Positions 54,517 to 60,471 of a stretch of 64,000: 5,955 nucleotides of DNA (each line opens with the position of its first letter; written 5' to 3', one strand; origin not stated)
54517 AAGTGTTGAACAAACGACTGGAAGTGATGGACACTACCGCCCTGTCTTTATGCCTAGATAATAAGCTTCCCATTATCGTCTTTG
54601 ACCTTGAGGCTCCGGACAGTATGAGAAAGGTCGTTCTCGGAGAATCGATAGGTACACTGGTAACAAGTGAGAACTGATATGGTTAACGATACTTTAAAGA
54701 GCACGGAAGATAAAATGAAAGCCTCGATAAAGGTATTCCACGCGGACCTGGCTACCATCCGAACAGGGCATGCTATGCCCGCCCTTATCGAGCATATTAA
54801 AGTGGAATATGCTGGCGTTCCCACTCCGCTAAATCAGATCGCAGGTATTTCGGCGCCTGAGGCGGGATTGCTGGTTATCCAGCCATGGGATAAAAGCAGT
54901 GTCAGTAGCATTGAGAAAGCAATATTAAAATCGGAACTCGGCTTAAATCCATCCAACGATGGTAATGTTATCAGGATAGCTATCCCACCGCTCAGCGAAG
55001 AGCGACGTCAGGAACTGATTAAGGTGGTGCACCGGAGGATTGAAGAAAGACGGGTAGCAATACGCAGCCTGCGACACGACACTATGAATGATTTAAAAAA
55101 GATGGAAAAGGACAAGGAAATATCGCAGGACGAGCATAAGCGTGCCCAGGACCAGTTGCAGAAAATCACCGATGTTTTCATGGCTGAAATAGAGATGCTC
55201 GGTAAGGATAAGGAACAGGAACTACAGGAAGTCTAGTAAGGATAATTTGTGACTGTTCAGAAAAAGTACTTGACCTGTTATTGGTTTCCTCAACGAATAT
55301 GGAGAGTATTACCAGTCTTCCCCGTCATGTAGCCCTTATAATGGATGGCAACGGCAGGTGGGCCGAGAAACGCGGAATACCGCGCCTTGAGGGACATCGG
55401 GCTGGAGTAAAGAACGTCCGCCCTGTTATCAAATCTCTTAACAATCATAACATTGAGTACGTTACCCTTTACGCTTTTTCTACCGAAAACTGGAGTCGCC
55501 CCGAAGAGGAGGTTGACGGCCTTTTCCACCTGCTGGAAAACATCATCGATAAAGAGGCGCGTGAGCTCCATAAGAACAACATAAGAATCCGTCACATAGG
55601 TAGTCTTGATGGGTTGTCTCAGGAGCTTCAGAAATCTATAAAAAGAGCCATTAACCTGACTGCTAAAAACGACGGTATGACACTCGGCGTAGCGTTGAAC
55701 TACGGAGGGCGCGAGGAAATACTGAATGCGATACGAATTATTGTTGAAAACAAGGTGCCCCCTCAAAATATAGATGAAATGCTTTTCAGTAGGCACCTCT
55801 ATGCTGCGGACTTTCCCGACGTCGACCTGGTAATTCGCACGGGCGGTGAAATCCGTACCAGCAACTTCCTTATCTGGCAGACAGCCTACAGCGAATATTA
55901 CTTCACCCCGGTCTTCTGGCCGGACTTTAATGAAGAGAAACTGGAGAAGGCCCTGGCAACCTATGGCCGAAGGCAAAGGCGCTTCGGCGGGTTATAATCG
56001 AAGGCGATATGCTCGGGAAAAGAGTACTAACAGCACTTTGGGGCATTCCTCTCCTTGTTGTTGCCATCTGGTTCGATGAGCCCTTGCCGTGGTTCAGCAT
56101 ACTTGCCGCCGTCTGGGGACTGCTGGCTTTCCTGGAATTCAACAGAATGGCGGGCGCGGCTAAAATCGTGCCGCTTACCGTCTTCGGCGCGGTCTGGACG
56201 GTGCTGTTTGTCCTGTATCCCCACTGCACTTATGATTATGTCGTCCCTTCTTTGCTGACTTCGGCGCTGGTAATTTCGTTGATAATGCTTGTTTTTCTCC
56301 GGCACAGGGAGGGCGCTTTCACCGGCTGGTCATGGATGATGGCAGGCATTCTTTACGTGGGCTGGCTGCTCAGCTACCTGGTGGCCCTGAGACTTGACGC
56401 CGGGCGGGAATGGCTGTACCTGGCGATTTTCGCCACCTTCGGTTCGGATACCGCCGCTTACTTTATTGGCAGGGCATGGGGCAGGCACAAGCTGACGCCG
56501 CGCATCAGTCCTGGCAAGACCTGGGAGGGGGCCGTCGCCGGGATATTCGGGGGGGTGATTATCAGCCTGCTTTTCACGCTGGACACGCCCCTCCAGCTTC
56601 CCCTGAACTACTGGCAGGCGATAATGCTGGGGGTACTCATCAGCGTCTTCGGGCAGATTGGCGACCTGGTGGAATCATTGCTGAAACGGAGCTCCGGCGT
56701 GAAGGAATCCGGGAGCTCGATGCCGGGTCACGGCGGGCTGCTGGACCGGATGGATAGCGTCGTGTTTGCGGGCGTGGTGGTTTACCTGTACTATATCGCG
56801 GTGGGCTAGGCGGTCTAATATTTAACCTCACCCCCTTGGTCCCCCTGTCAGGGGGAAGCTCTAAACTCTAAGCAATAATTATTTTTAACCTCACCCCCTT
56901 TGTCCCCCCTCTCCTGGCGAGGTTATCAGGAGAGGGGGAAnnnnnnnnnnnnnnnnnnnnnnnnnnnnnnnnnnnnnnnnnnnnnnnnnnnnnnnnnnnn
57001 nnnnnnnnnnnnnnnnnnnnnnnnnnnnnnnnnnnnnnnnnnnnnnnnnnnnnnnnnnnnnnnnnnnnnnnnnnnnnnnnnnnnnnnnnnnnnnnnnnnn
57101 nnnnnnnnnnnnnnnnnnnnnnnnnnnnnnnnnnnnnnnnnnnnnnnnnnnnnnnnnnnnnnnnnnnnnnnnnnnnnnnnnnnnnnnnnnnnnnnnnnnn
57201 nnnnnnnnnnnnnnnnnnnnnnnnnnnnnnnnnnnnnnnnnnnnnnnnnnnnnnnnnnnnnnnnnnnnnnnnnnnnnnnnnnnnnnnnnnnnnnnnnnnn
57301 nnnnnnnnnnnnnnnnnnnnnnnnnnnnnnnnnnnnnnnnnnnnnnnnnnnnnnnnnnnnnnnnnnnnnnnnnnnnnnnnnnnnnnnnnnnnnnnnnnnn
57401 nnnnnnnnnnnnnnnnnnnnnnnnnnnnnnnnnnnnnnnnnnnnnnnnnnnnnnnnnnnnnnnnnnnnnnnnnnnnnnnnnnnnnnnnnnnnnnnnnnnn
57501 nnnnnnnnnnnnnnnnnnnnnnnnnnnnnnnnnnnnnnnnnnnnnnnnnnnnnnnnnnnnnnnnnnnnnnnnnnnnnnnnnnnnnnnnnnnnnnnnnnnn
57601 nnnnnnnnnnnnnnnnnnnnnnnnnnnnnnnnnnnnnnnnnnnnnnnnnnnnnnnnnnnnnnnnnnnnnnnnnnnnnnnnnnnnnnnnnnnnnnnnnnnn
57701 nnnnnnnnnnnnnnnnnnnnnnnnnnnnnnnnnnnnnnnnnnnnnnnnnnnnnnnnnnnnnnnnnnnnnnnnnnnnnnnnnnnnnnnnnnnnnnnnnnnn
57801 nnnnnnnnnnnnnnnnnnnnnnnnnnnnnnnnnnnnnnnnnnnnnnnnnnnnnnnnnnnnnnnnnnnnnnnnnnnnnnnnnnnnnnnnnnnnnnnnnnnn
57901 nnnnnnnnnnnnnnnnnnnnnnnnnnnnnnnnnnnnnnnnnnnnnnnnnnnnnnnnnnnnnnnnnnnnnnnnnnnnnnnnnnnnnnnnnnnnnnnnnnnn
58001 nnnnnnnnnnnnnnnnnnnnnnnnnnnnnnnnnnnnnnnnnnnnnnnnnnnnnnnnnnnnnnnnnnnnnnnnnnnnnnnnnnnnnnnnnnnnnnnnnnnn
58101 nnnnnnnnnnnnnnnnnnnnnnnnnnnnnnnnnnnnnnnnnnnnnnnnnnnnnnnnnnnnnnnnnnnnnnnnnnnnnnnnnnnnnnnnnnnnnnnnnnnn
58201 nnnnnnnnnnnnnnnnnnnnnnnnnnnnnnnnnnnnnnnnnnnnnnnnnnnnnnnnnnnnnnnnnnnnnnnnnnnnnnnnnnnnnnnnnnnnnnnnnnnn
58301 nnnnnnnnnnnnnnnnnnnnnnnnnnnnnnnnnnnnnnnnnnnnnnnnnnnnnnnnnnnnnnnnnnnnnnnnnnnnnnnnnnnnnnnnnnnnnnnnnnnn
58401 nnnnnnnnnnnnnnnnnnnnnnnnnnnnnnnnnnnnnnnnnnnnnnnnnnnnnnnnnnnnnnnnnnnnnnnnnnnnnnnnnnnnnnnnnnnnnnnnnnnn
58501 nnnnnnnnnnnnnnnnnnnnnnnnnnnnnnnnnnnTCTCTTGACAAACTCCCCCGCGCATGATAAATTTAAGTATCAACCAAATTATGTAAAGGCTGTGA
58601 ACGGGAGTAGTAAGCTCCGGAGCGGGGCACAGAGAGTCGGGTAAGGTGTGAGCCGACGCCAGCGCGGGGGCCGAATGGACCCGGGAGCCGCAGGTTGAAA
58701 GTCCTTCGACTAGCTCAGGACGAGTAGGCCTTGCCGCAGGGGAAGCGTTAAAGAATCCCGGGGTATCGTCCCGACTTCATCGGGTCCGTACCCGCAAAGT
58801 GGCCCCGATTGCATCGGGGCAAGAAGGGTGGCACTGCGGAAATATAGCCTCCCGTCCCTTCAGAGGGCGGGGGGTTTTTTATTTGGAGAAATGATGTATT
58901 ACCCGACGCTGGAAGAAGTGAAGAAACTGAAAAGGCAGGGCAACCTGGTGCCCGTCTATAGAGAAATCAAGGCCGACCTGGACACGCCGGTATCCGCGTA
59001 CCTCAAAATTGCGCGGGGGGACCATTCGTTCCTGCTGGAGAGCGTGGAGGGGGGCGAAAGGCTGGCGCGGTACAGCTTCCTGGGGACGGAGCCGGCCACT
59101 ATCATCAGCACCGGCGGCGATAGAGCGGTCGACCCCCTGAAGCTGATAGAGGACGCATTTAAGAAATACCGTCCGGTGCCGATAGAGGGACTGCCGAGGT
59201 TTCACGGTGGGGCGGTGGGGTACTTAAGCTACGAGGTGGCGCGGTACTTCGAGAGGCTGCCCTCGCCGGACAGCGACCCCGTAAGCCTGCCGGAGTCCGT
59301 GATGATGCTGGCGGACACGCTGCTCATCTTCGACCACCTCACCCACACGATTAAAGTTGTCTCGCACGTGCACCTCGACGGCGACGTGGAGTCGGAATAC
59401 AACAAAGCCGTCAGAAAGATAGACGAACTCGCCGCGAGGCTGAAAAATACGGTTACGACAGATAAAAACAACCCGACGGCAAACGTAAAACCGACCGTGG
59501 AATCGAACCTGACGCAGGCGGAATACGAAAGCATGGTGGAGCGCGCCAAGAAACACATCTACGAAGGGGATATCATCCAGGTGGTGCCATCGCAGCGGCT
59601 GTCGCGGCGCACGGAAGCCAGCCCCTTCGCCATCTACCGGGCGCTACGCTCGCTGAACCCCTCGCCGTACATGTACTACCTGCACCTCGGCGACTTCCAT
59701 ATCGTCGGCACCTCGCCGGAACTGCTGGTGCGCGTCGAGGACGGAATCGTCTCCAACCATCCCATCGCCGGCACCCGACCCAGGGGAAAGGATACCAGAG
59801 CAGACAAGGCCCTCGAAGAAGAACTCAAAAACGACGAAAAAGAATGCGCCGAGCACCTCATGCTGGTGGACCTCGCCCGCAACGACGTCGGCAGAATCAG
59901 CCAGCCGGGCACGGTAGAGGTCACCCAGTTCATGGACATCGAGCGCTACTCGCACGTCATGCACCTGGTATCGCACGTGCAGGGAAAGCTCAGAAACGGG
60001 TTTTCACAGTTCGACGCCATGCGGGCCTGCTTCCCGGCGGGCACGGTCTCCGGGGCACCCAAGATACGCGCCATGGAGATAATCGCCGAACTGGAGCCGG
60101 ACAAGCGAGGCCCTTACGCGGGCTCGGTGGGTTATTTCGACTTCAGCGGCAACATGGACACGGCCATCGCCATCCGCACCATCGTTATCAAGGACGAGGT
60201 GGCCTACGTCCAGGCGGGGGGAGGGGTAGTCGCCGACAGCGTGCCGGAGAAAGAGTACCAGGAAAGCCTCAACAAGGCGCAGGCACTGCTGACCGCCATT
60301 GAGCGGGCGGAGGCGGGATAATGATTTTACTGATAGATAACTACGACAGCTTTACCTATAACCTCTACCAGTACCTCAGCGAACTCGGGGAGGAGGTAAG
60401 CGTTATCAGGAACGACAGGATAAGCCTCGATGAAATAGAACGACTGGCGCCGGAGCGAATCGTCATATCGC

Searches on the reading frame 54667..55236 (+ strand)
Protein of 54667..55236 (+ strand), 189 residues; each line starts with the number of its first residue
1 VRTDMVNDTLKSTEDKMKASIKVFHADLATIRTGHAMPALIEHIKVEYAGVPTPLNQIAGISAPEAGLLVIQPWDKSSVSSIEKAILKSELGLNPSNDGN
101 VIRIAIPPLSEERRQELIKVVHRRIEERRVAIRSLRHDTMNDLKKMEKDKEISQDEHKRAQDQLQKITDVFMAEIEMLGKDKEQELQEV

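Call 13: search_protein_families(library=pfam, proteins=[window:54667-55236:+], max_evalue=0.00001)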
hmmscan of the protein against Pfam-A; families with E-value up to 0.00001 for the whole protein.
window:54667-55236:+ (189 aa): 1 family
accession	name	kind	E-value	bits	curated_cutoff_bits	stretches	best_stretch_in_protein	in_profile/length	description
PF01765.24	RRF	-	1.4e-62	210.8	29.7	1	25-186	2-163/164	Ribosome recycling factor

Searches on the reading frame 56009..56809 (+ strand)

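Call 13: search_protein_families(library=pfam, proteins=[window:56009-56809:+], max_evalue=0.00001)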
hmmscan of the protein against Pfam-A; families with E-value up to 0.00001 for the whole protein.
window:56009-56809:+ (266 aa): 2 families
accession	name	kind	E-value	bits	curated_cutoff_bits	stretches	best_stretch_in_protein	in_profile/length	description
PF01148.25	CTP_transf_1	-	1.3e-61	209.2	24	1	4-262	2-261/264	Cytidylyltransferase family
PF01864.22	CarS-like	-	1.1e-06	29.3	22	1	166-260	44-138/175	CDP-archaeol synthase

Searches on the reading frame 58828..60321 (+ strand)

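Call 13: search_protein_families(library=pfam, proteins=[window:58828-60321:+], max_evalue=0.00001)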
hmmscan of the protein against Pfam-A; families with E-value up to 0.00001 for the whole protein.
window:58828-60321:+ (497 aa): 2 families
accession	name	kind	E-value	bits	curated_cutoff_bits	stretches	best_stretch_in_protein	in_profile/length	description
PF00425.24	Chorismate_bind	-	7.7e-98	327.6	27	1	230-483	2-257/257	chorismate binding enzyme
PF04715.19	Anth_synt_I_N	-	1.9e-30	106.4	23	1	50-175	1-138/140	Anthranilate synthase component I, N terminal region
